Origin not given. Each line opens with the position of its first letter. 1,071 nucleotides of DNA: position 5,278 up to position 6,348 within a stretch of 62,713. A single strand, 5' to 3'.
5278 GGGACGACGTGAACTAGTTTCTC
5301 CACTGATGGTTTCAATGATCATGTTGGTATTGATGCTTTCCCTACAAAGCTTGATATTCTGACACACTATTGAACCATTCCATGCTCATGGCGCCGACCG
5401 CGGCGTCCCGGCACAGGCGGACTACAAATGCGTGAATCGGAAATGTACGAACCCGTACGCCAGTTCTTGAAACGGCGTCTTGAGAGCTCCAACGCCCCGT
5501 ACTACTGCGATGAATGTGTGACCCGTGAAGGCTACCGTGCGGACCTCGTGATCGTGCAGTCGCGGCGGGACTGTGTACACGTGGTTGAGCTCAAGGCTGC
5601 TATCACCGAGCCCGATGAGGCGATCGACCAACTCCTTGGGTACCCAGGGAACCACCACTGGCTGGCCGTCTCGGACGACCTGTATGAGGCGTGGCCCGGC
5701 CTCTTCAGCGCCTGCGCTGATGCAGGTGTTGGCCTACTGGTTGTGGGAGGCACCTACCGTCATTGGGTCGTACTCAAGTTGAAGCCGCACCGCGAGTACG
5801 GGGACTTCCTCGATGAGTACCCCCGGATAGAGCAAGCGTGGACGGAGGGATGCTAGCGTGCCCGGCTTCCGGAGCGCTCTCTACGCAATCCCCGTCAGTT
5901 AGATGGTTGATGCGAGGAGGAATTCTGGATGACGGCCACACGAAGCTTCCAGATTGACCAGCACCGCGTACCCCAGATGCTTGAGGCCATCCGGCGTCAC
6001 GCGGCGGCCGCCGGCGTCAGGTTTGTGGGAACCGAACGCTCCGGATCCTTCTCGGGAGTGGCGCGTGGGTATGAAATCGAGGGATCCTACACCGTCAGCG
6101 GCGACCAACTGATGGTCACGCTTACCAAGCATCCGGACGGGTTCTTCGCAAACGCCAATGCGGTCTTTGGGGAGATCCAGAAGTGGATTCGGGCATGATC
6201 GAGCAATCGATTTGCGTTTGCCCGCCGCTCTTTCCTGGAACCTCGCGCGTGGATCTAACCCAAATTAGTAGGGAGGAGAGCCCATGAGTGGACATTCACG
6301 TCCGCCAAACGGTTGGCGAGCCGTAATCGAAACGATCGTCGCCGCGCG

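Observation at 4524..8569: Candidate undescribed nuclease-based (defence-like) module: Csa3/CARF-like regulator divergent from a three-gene operon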

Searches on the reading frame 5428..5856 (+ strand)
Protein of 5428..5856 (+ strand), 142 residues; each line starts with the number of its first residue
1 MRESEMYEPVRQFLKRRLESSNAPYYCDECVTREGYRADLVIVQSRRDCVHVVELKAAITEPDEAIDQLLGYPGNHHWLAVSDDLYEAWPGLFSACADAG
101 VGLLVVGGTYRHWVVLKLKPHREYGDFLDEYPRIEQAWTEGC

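Call 3: search_protein_families(library=pfam, proteins=[window:5428-5856:+], max_evalue=1)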
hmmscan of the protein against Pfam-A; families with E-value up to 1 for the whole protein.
window:5428-5856:+ (142 aa): 2 families
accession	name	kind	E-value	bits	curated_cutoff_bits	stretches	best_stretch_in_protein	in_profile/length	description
PF13588.12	HSDR_N_2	-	0.082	13.4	25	1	33-75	34-77/110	Type I restriction enzyme R protein N terminus (HSDR_N)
PF25720.1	Herpes_ORF28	-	0.18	11.5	40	1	8-53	23-70/233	Herpesvirus ORF28 domain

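Call 4: search_protein_families(library=padloc, proteins=[window:5428-5856:+], max_evalue=1)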
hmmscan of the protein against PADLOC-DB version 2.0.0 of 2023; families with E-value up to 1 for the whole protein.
window:5428-5856:+ (142 aa): 1 family
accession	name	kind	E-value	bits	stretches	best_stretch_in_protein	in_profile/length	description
PDLC04668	PDC-M47B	-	0.0041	14.8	1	29-71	67-111/186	-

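Call 5: search_protein_families(library=ncbifam, proteins=[window:5428-5856:+], max_evalue=1)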
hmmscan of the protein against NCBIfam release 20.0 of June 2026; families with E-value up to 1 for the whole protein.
window:5428-5856:+ (142 aa): 0 families

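Call 6: search_protein_families(library=phrogs, proteins=[window:5428-5856:+], max_evalue=1)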
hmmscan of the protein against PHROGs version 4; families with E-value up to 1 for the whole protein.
window:5428-5856:+ (142 aa): 2 families
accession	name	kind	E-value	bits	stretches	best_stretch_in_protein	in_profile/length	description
phrog_12193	-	unknown function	0.0023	18.3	1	1-82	1-76/229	-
phrog_37304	-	unknown function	0.096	13.9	1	79-108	24-54/68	-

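Call 12: find_homologous_proteins(query=window:5428-5856:+, max_evalue=0.01)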
Query window:5428-5856:+ (142 aa): 1 proteins with E <= 0.01 among 24 candidates.
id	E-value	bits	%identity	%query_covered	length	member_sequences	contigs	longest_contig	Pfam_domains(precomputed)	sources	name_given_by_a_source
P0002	8.5e-95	332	100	100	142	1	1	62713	-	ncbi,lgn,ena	-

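Call 15: search_solved_structures(query=window:5428-5856:+, max_evalue=10)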
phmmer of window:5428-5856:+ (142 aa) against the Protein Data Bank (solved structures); distinct sequences matched with E-value up to 10: 0.

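Call 26: predict_structure(protein=window:5428-5856:+)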
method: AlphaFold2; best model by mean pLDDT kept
length: 142 residues; sequences in the alignment: 1
mean_pLDDT: 46.2   pTM: 0.41
mean pLDDT of the five models: 46.2, 40.6, 40.4, 38.5, 35.9
residues with pLDDT >= 90: 0; 70-90: 0; 50-70: 56; < 50: 86
segments of 3 or more residues with pLDDT < 50: 1-7, 20-59, 73-76, 106-123, 130-142
pLDDT, mean of each block of 10 residues (from residue 1): 44 54 38 38 41 42 58 50 57 58 48 37 49 35 30
secondary structure, 60 per line:
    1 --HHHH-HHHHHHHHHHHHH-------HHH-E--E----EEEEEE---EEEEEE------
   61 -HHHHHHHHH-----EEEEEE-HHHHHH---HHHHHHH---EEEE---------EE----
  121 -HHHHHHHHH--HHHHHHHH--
elements in order: H3-6 H8-20 E40-45 E49-54 H62-70 E76-81 H83-88 H92-98 E102-105 H122-130 H133-140

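Call 28: search_dna_similar(query=window:5428-5856:+, collection=plasmids, mode=protein, max_evalue=0.1)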
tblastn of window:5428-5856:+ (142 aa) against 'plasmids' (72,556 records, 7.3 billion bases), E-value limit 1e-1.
No match.

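Call 71: fold_search(model_id=the predicted structure, library=pdb)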
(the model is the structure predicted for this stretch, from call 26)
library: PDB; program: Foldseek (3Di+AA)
matches with E <= 10: 334; with E <= 0.001: 0
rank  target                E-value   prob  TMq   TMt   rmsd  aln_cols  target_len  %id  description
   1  7bt6_G                2.8e-01  0.12  0.25  0.23  11.3       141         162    9  Cryo-EM structure of pre-60S ribosome from Saccharomyces cerevisiae rpl4delta63-87 strain at 3.12 Angstroms resolution (released 2020-10-28)
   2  5xxb_G                3.4e-01  0.14  0.31  0.21  10.9       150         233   12  Large subunit of Toxoplasma gondii ribosome (released 2017-08-30)
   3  2nrt                  4.7e-01  0.10  0.23  0.17  10.1       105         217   13  Crystal structure of the C-terminal half of UvrC (released 2007-02-06)
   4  8oh6_p                5.7e-01  0.12  0.22  0.16   7.6        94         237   14  Crystal structure of the Candida albicans 80S ribosome in complex with Paromomycin (500umol) (released 2024-10-02)
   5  2nrv_B                5.7e-01  0.06  0.17  0.15  12.6       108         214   15  Crystal structure of the C-terminal half of UvrC (released 2007-02-06)
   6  8ir1_G                6.1e-01  0.09  0.29  0.23  11.5       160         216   11  human nuclear pre-60S ribosomal particle - State A (released 2023-08-09)
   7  7ohx_G                6.5e-01  0.16  0.26  0.25   7.5        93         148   14  Nog1-TAP associated immature ribosomal particles from S. cerevisiae after rpL34 expression shut down, population A (released 2021-11-03)
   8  8p8u_LL               7.9e-01  0.14  0.25  0.17   7.3        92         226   14  Yeast 60S ribosomal subunit (released 2024-06-12)
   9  6c0f_G                7.9e-01  0.11  0.24  0.20   8.0        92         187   13  Yeast nucleolar pre-60S ribosomal subunit (state 2) (released 2018-03-14)
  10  22tu_LG               8.4e-01  0.10  0.30  0.21  10.1       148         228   14  Human 80S ribosome in complex with DHX29 (released 2026-04-01)
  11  4u3m_l8               9.6e-01  0.12  0.20  0.15   6.6        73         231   16  Crystal structure of Anisomycin bound to the yeast 80S ribosome (released 2014-10-22)
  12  7ohs_G                9.6e-01  0.10  0.25  0.23   9.2        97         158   14  Nog1-TAP associated immature ribosomal particle population F from S. cerevisiae (released 2021-11-03)
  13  7of1_G                1.0e+00  0.09  0.24  0.17   8.2        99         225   11  Nog1-TAP associated immature ribosomal particle population A from S. cerevisiae (released 2021-11-03)
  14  8qfd_G                1.0e+00  0.08  0.27  0.21  10.0       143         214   15  UFL1 E3 ligase bound 60S ribosome (released 2024-02-21)
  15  8etc_G                1.1e+00  0.08  0.30  0.25   9.6       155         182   12  Fkbp39 associated nascent 60S ribosome State 4 (released 2022-11-30)
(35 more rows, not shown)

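Call 85: search_dna_similar(query=window:5428-5856:+, collection=phages, mode=protein, max_evalue=0.1)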
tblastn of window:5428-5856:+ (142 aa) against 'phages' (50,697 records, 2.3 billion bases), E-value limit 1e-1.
No match.

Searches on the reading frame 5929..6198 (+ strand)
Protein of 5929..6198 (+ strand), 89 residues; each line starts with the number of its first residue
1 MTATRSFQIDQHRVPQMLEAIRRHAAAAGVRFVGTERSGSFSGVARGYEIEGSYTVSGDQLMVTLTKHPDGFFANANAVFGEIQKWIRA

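Call 3: search_protein_families(library=pfam, proteins=[window:5929-6198:+], max_evalue=1)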
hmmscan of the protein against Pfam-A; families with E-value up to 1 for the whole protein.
window:5929-6198:+ (89 aa): 1 family
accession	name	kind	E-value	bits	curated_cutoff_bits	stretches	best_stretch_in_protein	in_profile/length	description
PF13124.11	DUF3963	-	0.095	13.1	25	1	80-88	13-21/40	Protein of unknown function (DUF3963)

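Call 4: search_protein_families(library=padloc, proteins=[window:5929-6198:+], max_evalue=1)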
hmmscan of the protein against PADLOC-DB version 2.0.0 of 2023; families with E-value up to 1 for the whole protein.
window:5929-6198:+ (89 aa): 0 families

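Call 5: search_protein_families(library=ncbifam, proteins=[window:5929-6198:+], max_evalue=1)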
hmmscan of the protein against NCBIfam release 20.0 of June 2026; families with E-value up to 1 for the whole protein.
window:5929-6198:+ (89 aa): 0 families

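Call 6: search_protein_families(library=phrogs, proteins=[window:5929-6198:+], max_evalue=1)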
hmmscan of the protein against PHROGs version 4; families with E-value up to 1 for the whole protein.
window:5929-6198:+ (89 aa): 0 families
